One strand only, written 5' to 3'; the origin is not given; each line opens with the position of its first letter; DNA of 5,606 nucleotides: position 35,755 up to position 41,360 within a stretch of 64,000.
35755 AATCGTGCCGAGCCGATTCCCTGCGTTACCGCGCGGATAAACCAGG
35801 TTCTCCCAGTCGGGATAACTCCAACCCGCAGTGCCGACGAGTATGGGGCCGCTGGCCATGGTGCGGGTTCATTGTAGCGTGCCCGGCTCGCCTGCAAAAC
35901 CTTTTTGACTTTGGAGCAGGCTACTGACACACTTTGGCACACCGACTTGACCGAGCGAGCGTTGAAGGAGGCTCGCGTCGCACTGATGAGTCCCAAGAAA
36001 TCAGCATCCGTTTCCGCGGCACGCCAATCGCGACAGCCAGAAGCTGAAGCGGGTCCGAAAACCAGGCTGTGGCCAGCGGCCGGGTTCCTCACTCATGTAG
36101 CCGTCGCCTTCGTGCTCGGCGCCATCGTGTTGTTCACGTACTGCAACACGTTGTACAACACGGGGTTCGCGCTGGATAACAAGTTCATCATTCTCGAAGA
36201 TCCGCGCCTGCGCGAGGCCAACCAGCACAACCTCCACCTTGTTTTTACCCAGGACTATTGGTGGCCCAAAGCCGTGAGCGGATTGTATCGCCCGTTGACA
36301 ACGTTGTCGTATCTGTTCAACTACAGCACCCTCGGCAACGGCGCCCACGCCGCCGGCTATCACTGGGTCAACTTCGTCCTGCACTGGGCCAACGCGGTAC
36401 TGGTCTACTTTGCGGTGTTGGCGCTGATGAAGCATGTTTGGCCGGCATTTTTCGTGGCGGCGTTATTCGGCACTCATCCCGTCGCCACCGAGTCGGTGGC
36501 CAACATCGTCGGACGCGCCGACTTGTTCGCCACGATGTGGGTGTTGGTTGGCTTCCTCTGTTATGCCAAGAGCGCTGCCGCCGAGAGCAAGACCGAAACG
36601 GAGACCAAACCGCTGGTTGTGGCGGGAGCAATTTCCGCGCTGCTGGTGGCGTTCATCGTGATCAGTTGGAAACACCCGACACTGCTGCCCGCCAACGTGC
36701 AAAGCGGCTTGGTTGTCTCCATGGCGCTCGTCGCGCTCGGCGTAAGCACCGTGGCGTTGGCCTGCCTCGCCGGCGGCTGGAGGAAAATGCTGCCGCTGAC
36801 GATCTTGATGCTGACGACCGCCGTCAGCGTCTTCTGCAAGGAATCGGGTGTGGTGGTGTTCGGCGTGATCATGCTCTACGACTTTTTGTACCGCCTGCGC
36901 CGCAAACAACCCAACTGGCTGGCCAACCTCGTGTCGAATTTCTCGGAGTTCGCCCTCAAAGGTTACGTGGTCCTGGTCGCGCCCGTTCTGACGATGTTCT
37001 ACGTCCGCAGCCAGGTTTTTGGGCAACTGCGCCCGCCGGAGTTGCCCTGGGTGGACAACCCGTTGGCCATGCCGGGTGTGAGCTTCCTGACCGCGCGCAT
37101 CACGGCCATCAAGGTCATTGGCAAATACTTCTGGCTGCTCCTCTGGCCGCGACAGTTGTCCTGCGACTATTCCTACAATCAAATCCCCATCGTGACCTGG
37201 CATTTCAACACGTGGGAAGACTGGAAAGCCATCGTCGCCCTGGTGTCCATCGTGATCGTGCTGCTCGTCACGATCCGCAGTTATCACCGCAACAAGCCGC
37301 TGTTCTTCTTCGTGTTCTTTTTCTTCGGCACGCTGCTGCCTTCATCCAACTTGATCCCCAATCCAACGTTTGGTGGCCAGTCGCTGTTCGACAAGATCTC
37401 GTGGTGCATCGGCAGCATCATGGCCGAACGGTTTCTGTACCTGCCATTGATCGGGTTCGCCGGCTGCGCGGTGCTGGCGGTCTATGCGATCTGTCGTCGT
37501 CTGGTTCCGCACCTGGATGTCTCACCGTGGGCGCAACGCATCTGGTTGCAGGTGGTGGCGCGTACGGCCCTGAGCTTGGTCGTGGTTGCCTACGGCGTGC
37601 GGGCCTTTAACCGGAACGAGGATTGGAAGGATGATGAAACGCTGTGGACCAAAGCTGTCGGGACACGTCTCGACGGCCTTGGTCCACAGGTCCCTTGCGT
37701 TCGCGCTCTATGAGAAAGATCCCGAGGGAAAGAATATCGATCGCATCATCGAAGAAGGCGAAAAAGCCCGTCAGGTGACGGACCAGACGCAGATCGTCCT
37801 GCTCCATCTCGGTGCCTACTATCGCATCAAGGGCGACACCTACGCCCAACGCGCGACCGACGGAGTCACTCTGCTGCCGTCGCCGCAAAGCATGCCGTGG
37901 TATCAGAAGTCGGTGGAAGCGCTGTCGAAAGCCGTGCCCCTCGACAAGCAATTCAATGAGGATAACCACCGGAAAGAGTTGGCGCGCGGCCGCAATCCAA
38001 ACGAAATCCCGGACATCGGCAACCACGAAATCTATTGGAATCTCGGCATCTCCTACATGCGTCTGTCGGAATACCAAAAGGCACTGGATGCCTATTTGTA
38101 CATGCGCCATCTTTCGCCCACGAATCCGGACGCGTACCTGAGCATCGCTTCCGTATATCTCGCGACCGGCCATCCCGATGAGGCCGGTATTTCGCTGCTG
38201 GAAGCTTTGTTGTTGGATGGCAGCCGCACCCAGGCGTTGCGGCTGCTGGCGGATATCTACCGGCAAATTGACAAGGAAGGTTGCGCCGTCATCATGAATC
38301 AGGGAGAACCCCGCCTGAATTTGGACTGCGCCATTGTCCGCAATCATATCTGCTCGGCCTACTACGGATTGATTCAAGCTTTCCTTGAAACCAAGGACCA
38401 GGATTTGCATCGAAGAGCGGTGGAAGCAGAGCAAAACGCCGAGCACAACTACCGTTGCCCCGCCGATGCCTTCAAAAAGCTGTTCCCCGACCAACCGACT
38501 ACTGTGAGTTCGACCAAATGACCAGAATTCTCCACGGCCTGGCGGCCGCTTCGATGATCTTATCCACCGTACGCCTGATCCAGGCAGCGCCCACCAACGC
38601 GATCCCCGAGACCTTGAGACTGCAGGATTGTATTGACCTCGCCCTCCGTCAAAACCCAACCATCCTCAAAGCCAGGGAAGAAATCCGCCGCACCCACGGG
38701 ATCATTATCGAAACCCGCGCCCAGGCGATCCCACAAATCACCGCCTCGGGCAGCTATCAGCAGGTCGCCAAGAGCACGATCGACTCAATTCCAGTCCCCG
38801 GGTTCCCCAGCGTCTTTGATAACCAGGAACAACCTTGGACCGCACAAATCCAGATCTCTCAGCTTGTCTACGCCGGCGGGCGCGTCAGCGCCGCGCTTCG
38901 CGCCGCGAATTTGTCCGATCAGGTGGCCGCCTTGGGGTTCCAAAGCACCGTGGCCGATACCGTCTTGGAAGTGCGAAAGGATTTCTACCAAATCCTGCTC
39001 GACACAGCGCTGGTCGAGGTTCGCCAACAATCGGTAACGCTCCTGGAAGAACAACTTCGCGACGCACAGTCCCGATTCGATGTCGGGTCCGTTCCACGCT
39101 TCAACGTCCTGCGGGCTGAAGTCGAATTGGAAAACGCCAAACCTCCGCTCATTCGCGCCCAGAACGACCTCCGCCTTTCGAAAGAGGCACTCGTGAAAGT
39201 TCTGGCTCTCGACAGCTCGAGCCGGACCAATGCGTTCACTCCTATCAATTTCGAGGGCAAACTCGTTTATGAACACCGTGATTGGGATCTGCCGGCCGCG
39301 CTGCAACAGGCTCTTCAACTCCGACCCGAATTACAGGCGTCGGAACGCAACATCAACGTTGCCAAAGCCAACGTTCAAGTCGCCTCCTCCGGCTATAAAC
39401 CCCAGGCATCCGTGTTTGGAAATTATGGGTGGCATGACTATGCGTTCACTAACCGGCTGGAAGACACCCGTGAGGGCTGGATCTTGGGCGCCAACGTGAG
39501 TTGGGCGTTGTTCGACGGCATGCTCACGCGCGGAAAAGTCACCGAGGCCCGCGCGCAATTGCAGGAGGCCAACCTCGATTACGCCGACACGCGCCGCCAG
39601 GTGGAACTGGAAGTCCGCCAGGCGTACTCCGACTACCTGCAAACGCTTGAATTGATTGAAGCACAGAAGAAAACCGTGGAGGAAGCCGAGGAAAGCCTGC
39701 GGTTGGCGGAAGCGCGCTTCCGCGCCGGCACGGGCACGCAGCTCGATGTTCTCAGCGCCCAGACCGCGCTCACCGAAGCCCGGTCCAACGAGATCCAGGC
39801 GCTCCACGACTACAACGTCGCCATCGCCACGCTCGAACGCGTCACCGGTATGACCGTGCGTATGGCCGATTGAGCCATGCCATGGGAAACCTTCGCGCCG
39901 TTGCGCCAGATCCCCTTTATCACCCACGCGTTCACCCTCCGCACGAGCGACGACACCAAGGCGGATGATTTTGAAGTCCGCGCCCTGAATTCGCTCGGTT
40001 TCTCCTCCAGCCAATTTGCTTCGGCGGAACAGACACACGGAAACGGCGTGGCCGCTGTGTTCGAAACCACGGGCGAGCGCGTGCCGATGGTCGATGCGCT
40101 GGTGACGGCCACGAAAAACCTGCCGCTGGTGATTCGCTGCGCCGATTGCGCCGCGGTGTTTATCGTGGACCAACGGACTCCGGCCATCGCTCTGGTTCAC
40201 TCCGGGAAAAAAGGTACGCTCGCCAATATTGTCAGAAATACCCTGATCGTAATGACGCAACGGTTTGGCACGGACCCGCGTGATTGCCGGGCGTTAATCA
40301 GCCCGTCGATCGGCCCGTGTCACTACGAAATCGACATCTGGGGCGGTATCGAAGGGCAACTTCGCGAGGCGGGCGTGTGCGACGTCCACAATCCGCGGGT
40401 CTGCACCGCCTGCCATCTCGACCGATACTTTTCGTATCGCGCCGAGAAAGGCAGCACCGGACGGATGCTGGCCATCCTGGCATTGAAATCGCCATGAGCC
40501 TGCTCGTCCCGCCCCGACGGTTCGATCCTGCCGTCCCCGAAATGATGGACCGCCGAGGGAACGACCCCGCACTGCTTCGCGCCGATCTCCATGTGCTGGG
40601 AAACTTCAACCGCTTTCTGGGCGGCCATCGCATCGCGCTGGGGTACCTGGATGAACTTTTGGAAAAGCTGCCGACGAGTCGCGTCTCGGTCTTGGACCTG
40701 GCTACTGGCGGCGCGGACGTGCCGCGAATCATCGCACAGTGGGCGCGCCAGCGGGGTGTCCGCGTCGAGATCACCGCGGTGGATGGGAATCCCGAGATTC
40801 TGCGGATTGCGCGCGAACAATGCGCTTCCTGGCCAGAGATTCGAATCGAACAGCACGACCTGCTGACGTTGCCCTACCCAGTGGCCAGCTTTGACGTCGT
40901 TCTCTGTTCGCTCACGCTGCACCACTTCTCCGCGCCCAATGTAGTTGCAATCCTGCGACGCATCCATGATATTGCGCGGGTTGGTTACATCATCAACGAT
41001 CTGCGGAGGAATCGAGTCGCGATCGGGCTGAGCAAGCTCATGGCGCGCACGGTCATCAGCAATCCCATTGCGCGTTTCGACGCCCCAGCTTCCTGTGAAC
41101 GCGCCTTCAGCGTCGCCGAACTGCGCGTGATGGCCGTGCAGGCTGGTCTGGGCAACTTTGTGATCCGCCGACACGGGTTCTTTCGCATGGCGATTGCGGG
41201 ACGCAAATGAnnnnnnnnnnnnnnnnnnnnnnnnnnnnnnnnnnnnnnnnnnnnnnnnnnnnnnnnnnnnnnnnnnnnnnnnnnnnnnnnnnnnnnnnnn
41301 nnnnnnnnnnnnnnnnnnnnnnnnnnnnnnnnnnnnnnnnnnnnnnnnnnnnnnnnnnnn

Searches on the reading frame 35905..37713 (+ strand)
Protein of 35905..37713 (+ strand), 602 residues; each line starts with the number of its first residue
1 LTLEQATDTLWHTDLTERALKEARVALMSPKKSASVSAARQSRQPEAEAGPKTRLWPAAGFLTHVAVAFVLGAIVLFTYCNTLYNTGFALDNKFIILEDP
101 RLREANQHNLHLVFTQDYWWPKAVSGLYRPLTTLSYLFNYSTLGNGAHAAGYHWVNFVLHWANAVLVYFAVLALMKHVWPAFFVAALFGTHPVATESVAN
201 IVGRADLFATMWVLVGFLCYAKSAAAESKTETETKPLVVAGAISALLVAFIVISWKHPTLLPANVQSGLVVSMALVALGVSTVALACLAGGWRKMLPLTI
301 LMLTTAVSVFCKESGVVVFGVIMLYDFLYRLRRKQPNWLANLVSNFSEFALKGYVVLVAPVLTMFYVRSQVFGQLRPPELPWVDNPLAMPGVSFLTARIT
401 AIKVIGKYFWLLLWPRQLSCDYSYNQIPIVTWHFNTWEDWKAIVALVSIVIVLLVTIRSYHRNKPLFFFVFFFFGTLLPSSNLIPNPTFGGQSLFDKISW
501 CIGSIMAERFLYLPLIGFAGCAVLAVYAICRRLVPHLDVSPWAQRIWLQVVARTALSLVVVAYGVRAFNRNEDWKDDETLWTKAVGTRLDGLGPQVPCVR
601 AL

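Call 57: search_protein_families(library=pfam, proteins=[window:35905-37713:+], max_evalue=0.001)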
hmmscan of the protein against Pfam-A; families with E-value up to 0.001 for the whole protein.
window:35905-37713:+ (602 aa): 1 family
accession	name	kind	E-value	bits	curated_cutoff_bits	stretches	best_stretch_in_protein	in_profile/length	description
PF08409.16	TMTC_DUF1736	-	6.3e-09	36.1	27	1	377-451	4-73/75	Protein O-mannosyl-transferase TMTC, DUF1736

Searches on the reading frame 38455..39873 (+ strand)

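Call 57: search_protein_families(library=pfam, proteins=[window:38455-39873:+], max_evalue=0.001)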
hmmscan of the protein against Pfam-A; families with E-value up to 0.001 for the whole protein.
window:38455-39873:+ (472 aa): 1 family
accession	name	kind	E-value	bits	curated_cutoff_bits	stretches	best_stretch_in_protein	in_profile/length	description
PF02321.23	OEP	-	9e-74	247.8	22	2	281-465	3-187/187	Outer membrane efflux protein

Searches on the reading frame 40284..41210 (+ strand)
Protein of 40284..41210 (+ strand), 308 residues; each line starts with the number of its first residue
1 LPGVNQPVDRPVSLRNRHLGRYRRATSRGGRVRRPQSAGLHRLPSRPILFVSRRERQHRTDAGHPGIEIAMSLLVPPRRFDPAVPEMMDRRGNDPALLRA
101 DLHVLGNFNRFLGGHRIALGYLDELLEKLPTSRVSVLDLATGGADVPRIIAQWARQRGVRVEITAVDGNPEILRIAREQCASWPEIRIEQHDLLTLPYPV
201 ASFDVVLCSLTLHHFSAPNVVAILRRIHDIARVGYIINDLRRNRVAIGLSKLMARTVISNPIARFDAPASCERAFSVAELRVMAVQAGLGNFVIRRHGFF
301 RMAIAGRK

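Call 57: search_protein_families(library=pfam, proteins=[window:40284-41210:+], max_evalue=0.001)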
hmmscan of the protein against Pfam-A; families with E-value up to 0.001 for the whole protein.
window:40284-41210:+ (308 aa): 6 families
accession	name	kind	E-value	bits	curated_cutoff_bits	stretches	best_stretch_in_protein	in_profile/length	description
PF13649.12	Methyltransf_25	-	6.4e-15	56.1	27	1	136-232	1-94/97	Methyltransferase domain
PF08241.18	Methyltransf_11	-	1.3e-12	48.7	21.2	1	150-233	10-89/95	Methyltransferase domain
PF08242.18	Methyltransf_12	-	7e-09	36.8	30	1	150-232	14-93/98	Methyltransferase domain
PF13847.12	Methyltransf_31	-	9.1e-09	35.6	27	1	132-232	3-102/145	Methyltransferase domain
PF01209.24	Ubie_methyltran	-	2.5e-05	24.2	20.1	1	134-241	49-153/233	ubiE/COQ5 methyltransferase family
PF13489.12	Methyltransf_23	-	4.3e-05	23.7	27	1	122-232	13-109/164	Methyltransferase domain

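Call 59: search_protein_families(library=ncbifam, proteins=[window:40284-41210:+], max_evalue=0.00001)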
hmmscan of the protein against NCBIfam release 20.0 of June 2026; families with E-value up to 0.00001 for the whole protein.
window:40284-41210:+ (308 aa): 4 families
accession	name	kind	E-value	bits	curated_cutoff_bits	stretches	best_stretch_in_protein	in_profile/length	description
NF004851.0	PRK06202.1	equivalog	2.2e-39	135.3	243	1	83-304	12-227/237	hypothetical protein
TIGR01934.1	MenG_MenH_UbiE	subfamily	2.2e-08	33.7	158.35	1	132-219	39-123/223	ubiquinone/menaquinone biosynthesis methyltransferase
NF001244.0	PRK00216.1-5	equivalog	1.4e-07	31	216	1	133-233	49-144/236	bifunctional demethylmenaquinone methyltransferase/2-methoxy-6-polyprenyl-1,4-benzoquinol methylase UbiE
NF043040.1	corrin_prot_MT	hypoth_equivalog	3.1e-07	30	180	1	123-232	32-140/216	corrinoid protein-associated methyltransferase CpaM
